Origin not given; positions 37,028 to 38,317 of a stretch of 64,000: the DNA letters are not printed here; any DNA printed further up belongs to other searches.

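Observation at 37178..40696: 1172-aa secreted protein fusing a phospholipase C-like zinc domain, a lamin-tail domain and a PQQ beta-propeller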

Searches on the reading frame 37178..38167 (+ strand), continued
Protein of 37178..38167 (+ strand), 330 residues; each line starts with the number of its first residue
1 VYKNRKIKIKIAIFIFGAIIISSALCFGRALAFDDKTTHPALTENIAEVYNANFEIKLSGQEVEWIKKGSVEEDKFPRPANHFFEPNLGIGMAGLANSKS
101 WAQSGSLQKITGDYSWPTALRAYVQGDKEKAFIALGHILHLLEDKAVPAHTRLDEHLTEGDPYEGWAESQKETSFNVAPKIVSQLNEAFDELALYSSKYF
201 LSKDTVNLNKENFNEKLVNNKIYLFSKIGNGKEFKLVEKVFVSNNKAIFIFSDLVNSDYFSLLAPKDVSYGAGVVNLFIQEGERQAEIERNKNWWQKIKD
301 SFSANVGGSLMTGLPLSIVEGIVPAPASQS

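Call 81: find_homologous_proteins(query=A6, max_evalue=0.00001)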
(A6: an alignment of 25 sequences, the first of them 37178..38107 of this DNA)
Query A6 (25 sequences) (310 aa, profile of the alignment): 175 proteins with E <= 0.00001 among 8000 candidates; the best 120 are listed.
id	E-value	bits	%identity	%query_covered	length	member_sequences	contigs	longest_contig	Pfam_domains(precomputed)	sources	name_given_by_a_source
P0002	4.5e-140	486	40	93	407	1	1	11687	-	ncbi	ncbi:MAG: hypothetical protein ABIJ28_04120 [Patescibacteria group bacterium]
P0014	4.1e-134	466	41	95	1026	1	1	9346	PF00882.25,PF00932.26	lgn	-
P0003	1.4e-130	454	41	90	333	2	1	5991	PF00882.25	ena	-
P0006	4.2e-129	450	40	92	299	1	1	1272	-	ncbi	-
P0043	5.3e-129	449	41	89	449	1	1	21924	PF00882.25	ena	-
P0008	1.0e-128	448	38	97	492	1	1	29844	-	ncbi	ncbi:MAG: hypothetical protein V1667_01395, partial [bacterium]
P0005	6.4e-127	442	43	81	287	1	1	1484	PF00882.25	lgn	-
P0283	9.2e-127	442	43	89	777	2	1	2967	PF00882.25,PF00565.24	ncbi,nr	ncbi:thermonuclease family protein, partial [Patescibacteria group bacterium]|nr:thermonuclease fami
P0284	1.4e-125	438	41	92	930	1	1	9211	PF00932.26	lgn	-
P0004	6.5e-125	436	42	88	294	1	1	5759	PF00882.25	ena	-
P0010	1.9e-122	428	34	96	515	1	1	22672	-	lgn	-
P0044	3.3e-122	427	37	93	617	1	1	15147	PF00882.25,PF00565.24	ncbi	ncbi:MAG: thermonuclease family protein [Candidatus Falkowbacteria bacterium]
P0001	1.0e-120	422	49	80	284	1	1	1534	PF00882.25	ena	-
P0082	1.3e-118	415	43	99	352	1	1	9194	-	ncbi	ncbi:MAG: Uncharacterized protein LiPW39_261, partial [Parcubacteria group bacterium LiPW_39]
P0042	1.6e-118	415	35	97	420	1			-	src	-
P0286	5.3e-116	406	48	92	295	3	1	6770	PF00882.25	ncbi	ncbi:MAG: hypothetical protein COV84_02650, partial [Candidatus Portnoybacteria bacterium CG11_big_f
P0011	2.6e-113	398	32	90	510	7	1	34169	-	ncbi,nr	ncbi:MAG TPA: hypothetical protein PLB74_01205, partial [Candidatus Paceibacterota bacterium]|nr:hyp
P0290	1.5e-110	388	46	99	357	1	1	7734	PF00882.25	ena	-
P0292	3.6e-108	381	37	86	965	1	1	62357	PF00882.25,PF28492.1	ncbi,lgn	-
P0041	8.0e-107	376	37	95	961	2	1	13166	PF00882.25,PF00932.26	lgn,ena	-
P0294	3.5e-106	374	37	93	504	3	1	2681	PF00882.25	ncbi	ncbi:MAG: hypothetical protein AAB666_02240, partial [Patescibacteria group bacterium]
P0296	6.2e-105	370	39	93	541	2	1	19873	PF00882.25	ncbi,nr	ncbi:MAG TPA: hypothetical protein DEB73_02595 [Candidatus Magasanikbacteria bacterium]|nr:hypotheti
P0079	2.6e-101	358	36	92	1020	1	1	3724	PF00882.25,PF00932.26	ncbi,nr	ncbi:MAG: lamin tail domain-containing protein, partial [Candidatus Magasanikbacteria bacterium]|nr:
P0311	2.1e-90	322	33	82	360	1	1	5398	PF00882.25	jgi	-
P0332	2.1e-86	309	36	79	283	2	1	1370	PF00882.25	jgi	-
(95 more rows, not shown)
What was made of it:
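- The architecture resembles surface adhesins, and one relative is named 'putative cell wall associated biofilm protein' (call 81).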

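Call 86: fold_search(model_id=the predicted structure, library=pdb)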
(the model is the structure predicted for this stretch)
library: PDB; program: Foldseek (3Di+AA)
matches with E <= 10: 98; with E <= 0.001: 8
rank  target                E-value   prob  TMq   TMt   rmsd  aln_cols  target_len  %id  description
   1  2fgn                  9.0e-06  1.00  0.49  0.60   5.8       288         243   16  Structural Studies Examining the Substrate Specificity Profiles of PC-PLCBc Protein Variants (released 2006-03-28)
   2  1ah7                  1.7e-05  1.00  0.51  0.63   5.6       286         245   16  PHOSPHOLIPASE C FROM BACILLUS CEREUS (released 1997-12-10)
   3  2huc                  2.0e-05  1.00  0.48  0.59   5.6       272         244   16  Structural Studies Examining the Substrate Specificity Profiles of PC-PLCBc Protein Variants (released 2006-08-08)
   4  1p5x                  2.0e-05  1.00  0.46  0.56   6.0       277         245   16  STRUCTURE OF THE D55N MUTANT OF PHOSPHOLIPASE C FROM BACILLUS CEREUS (released 2003-09-30)
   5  2ffz                  3.3e-05  1.00  0.49  0.60   5.9       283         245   16  Structural Studies Examining the Substrate Specificity Profiles of PC-PLCBc Protein Variants (released 2006-03-28)
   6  8cqm_B                1.2e-04  1.00  0.51  0.67   6.0       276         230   14  Broad-range phospholipase C from Listeria monocytogenes (released 2023-10-18)
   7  8cqm_A                3.2e-04  1.00  0.49  0.67   6.0       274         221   14  Broad-range phospholipase C from Listeria monocytogenes (released 2023-10-18)
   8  2wxu                  4.5e-04  1.00  0.46  0.40   6.6       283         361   14  Clostridium perfringens alpha-toxin strain NCTC8237 mutant T74I (released 2009-11-17)
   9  2wxt                  1.5e-03  1.00  0.48  0.42   7.2       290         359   14  Clostridium perfringens alpha-toxin strain NCTC8237 (released 2009-11-17)
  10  1olp_D                1.6e-03  1.00  0.45  0.39   6.5       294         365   17  Alpha Toxin from Clostridium Absonum (released 2003-10-23)
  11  2wy6_A                2.1e-03  1.00  0.46  0.40   7.0       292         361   13  Clostridium perfringens alpha-toxin strain NCTC8237 mutant T74I (released 2009-11-24)
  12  2wy6_C                2.2e-03  1.00  0.46  0.40   6.4       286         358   13  Clostridium perfringens alpha-toxin strain NCTC8237 mutant T74I (released 2009-11-24)
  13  1olp_A                2.8e-03  1.00  0.47  0.40   6.1       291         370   15  Alpha Toxin from Clostridium Absonum (released 2003-10-23)
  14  2wy6_B                3.1e-03  1.00  0.46  0.40   6.3       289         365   13  Clostridium perfringens alpha-toxin strain NCTC8237 mutant T74I (released 2009-11-24)
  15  1ca1                  4.0e-03  1.00  0.47  0.40   6.2       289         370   12  ALPHA-TOXIN FROM CLOSTRIDIUM PERFRINGENS (released 1999-05-04)
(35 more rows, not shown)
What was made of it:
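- On Zinc-dependent phospholipase C (PF00882): Foldseek probability 1.00 for 16 PLC chains (call 86).
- On S1/P1 nuclease (PF02265): Foldseek E>=0.33 (call 86).
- In Foldseek the top 16 hits are all Zn-PLCs, and the nucleases are non-significant (call 86).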
